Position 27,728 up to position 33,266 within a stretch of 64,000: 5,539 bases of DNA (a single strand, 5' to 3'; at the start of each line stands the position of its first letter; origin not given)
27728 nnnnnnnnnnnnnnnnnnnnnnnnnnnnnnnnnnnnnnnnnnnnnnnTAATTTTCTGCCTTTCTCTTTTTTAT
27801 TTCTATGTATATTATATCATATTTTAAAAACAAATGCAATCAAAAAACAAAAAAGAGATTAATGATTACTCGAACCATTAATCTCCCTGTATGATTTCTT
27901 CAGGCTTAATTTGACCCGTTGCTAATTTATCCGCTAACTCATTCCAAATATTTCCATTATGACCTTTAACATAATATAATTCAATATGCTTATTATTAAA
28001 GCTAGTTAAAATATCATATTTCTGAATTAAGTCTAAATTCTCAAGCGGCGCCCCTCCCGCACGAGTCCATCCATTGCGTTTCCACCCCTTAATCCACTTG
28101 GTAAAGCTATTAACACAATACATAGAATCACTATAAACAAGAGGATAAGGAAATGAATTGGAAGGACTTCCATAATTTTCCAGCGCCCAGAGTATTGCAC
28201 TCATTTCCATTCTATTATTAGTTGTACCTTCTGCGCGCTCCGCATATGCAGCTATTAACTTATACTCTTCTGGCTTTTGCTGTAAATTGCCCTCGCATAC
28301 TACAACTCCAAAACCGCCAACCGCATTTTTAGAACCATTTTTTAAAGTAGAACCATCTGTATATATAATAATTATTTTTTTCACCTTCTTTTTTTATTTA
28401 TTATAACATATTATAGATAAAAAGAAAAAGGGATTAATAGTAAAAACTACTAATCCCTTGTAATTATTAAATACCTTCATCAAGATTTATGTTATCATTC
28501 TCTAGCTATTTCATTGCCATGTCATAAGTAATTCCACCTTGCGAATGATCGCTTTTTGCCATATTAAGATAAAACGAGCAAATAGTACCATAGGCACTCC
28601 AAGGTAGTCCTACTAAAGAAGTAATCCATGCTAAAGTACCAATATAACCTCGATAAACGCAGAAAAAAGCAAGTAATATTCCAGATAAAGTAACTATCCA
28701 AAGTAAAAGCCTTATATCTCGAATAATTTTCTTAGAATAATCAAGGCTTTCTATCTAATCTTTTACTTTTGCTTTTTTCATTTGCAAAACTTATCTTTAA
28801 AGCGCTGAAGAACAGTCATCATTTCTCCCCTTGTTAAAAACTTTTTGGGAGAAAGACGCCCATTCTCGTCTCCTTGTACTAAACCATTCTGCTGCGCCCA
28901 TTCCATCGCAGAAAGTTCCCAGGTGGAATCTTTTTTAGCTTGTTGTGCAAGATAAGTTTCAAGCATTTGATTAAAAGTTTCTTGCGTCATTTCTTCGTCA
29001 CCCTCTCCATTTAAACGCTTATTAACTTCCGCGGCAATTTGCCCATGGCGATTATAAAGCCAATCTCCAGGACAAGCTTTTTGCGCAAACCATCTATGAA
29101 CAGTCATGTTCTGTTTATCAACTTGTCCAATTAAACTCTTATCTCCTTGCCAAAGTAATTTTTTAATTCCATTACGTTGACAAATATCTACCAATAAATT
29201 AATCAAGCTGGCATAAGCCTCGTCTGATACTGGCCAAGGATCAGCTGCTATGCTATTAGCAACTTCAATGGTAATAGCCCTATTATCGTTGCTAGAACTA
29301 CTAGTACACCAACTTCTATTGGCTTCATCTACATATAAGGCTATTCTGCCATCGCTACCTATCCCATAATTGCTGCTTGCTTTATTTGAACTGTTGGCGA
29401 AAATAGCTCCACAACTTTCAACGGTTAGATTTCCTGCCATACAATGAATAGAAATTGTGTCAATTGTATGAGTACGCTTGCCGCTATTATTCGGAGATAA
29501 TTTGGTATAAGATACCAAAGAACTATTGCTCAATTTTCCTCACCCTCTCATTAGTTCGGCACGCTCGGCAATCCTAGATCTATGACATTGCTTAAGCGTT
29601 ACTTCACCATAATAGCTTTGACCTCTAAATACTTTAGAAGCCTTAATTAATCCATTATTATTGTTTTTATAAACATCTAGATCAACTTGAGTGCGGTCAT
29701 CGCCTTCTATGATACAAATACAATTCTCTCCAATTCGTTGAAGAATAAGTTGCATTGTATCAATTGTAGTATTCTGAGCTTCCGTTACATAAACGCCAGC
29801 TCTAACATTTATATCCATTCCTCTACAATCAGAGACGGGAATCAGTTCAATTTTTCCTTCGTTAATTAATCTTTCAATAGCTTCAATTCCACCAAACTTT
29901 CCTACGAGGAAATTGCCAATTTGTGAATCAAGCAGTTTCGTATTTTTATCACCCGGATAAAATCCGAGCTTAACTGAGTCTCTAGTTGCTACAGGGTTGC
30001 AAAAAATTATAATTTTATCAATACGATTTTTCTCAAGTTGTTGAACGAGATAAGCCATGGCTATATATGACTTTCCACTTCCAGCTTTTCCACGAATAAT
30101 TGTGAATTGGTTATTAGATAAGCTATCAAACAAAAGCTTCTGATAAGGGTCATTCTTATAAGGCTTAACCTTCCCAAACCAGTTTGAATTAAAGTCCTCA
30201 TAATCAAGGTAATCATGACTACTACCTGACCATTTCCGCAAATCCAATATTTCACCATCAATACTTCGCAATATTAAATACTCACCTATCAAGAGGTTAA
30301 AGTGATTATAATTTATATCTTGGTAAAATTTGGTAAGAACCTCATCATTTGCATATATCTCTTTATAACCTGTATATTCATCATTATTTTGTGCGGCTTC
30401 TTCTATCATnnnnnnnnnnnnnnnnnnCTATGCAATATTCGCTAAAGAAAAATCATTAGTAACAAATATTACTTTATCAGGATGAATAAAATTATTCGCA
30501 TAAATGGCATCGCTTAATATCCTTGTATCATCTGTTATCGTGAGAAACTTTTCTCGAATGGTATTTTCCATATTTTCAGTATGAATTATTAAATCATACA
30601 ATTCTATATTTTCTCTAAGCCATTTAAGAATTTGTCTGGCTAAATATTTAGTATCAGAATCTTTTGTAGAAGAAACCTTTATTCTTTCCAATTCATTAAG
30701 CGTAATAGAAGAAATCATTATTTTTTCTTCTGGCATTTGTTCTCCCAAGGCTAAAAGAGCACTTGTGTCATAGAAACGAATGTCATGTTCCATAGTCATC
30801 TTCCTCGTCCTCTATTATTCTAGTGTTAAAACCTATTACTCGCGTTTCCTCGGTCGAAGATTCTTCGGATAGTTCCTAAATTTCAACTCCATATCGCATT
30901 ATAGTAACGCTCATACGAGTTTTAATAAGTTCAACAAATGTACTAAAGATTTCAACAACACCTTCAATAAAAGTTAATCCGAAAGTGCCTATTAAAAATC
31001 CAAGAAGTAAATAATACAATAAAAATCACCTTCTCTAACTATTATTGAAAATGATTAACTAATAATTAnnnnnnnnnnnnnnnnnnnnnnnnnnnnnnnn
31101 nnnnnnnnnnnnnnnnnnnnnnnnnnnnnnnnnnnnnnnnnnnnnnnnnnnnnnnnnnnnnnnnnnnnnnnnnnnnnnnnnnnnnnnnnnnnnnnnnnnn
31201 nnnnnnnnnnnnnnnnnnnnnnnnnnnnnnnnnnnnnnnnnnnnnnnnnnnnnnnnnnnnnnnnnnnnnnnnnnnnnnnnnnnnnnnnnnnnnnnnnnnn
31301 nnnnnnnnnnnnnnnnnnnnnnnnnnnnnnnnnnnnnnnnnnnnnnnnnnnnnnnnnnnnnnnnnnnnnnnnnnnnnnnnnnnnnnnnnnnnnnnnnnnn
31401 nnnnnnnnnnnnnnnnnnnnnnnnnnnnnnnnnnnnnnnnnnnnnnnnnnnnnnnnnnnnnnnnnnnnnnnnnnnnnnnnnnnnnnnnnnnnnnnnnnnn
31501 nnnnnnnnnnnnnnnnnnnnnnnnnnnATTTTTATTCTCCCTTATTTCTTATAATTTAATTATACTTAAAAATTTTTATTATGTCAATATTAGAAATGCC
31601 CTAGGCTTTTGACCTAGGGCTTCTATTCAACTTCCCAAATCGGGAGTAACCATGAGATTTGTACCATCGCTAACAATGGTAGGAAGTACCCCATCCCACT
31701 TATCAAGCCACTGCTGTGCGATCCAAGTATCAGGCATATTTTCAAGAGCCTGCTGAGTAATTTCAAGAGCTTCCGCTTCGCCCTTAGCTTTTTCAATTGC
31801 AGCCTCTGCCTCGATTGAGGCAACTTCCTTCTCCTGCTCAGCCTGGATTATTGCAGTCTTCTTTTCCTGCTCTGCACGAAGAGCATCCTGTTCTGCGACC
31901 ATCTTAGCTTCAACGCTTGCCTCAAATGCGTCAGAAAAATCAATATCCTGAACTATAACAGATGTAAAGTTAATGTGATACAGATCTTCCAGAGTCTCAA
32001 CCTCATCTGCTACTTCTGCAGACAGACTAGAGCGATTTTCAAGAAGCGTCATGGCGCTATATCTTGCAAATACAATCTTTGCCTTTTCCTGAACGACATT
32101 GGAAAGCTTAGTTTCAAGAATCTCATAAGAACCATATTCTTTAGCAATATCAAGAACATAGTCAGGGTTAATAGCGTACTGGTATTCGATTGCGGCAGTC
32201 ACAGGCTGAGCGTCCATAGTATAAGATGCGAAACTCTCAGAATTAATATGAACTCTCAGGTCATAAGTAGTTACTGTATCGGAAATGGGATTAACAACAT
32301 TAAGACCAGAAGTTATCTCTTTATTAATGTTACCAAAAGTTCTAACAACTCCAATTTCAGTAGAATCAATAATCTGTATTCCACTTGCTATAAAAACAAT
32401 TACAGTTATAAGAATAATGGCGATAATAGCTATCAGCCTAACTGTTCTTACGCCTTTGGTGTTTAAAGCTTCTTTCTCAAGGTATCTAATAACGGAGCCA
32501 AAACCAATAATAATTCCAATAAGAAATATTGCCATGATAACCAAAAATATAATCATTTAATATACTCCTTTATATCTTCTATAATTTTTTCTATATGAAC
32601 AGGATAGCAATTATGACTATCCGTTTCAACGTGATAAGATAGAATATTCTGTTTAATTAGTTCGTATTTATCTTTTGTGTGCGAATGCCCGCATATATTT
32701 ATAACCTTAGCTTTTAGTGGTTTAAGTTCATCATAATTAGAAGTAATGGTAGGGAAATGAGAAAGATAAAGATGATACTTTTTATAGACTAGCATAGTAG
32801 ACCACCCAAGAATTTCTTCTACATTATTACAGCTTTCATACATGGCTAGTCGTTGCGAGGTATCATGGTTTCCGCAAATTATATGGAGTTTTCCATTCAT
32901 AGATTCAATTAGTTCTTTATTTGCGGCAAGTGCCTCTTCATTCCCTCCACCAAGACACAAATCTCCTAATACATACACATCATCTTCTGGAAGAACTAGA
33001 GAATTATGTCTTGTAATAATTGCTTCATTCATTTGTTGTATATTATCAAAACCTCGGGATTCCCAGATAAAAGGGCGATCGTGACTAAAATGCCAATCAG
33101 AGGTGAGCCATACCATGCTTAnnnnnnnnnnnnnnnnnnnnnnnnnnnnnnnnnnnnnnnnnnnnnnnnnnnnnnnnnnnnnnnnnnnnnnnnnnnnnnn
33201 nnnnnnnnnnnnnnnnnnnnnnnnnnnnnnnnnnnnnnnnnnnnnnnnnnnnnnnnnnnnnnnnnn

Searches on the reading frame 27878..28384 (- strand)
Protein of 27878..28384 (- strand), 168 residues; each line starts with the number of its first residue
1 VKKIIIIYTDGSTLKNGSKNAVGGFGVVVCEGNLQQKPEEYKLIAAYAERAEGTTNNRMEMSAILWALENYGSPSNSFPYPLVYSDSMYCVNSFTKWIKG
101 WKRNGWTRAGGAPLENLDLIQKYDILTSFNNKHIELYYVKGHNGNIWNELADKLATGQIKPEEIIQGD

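Call 28: search_protein_families(library=phrogs, max_evalue=0.01, proteins=[window:27878-28384:-])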
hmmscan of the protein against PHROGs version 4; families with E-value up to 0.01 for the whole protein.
window:27878-28384:- (168 aa): 2 families
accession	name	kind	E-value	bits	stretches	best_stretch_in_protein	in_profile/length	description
phrog_531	-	DNA, RNA and nucleotide metabolism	8.2e-40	137.9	1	1-157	72-222/285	Rnase H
phrog_3265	-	DNA, RNA and nucleotide metabolism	4e-23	83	1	41-156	73-189/496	ribonuclease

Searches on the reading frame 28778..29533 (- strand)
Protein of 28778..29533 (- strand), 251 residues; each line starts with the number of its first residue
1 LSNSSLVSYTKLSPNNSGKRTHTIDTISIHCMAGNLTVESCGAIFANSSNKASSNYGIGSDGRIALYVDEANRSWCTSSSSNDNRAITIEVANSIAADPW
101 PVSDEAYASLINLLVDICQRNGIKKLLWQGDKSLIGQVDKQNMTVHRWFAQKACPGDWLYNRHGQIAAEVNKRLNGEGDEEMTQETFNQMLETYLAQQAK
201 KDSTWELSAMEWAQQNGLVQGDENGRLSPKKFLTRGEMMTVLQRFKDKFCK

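Call 28: search_protein_families(library=phrogs, max_evalue=0.01, proteins=[window:28778-29533:-])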
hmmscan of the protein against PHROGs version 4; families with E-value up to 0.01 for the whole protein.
window:28778-29533:- (251 aa): 11 families
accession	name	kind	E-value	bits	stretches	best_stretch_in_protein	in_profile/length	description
phrog_7698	-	lysis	6.7e-61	207.8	1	1-189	1-171/316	endolysin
phrog_20388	-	lysis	8.7e-58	197.6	1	1-175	184-360/527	endolysin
phrog_833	-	lysis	5.7e-33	115.8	1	2-202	6-204/294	endolysin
phrog_1794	-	lysis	1.8e-31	110.8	1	1-212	30-242/336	amidase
phrog_19265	-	unknown function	1.7e-21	78.1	1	16-178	16-164/293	-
phrog_14048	-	lysis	3.7e-18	67.2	1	15-190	18-185/305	endolysin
phrog_1493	-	lysis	1.2e-11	45.4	1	11-198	20-195/394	endolysin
phrog_2338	-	lysis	2e-07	31.7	1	11-180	15-178/346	endolysin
phrog_9611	-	lysis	2.2e-07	31.7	1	22-199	21-189/246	endolysin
phrog_3393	-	lysis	6.6e-06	27.1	1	15-181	15-178/342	endolysin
phrog_8164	-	lysis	2.4e-05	24.8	1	12-150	14-148/320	endolysin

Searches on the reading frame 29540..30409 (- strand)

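Call 28: search_protein_families(library=phrogs, max_evalue=0.01, proteins=[window:29540-30409:-])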
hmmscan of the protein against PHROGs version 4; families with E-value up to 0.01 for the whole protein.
window:29540-30409:- (289 aa): 8 families
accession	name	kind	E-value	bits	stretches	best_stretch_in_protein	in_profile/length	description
phrog_2765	-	other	5.3e-58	197.9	1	8-287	139-442/443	PhoH-like phosphate starvation-inducible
phrog_170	-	other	7.6e-38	131.7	1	86-281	76-270/323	PhoH-like phosphate starvation-inducible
phrog_32482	-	other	1.8e-07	31.2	1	110-240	405-533/589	PhoH-like phosphate starvation-inducible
phrog_2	-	head and packaging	0.001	18.9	1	78-234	259-398/807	terminase large subunit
phrog_62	-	DNA, RNA and nucleotide metabolism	0.0013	17.2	1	82-138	693-747/1881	DNA helicase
phrog_325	-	DNA, RNA and nucleotide metabolism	0.0022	17.3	1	70-134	455-523/986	Dda-like helicase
phrog_38640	-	unknown function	0.0079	17.3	0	10-44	7-41/86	-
phrog_16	-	DNA, RNA and nucleotide metabolism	0.0083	15.3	0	57-137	249-325/986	DNA helicase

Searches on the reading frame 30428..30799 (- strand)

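Call 53: search_protein_families(library=phrogs, max_evalue=0.001, proteins=[window:30428-30799:-])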
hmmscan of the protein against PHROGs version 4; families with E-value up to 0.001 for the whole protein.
window:30428-30799:- (123 aa): 1 family
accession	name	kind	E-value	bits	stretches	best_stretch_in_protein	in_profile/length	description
phrog_2765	-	other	4.5e-10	40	1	10-121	7-119/443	PhoH-like phosphate starvation-inducible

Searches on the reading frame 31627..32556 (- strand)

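Call 28: search_protein_families(library=phrogs, max_evalue=0.01, proteins=[window:31627-32556:-])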
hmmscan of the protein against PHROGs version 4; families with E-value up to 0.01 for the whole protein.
window:31627-32556:- (309 aa): 3 families
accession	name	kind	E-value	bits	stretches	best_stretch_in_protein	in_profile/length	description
phrog_200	-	other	1.5e-47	163.5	1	1-300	43-351/379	lipoprotein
phrog_11227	-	other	1.1e-08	36.1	1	221-288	42-108/138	protease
phrog_38808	-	unknown function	0.0024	19.1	1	245-300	7-61/68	-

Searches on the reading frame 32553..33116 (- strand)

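Call 53: search_protein_families(library=phrogs, max_evalue=0.001, proteins=[window:32553-33116:-])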
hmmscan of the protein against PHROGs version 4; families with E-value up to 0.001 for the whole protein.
window:32553-33116:- (187 aa): 2 families
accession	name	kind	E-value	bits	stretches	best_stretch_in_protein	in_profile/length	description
phrog_547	-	other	9.9e-36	124.1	1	1-184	30-201/245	phosphoesterase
phrog_1649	-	other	3.5e-05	23.6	1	2-97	38-114/308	metallo-phosphoesterase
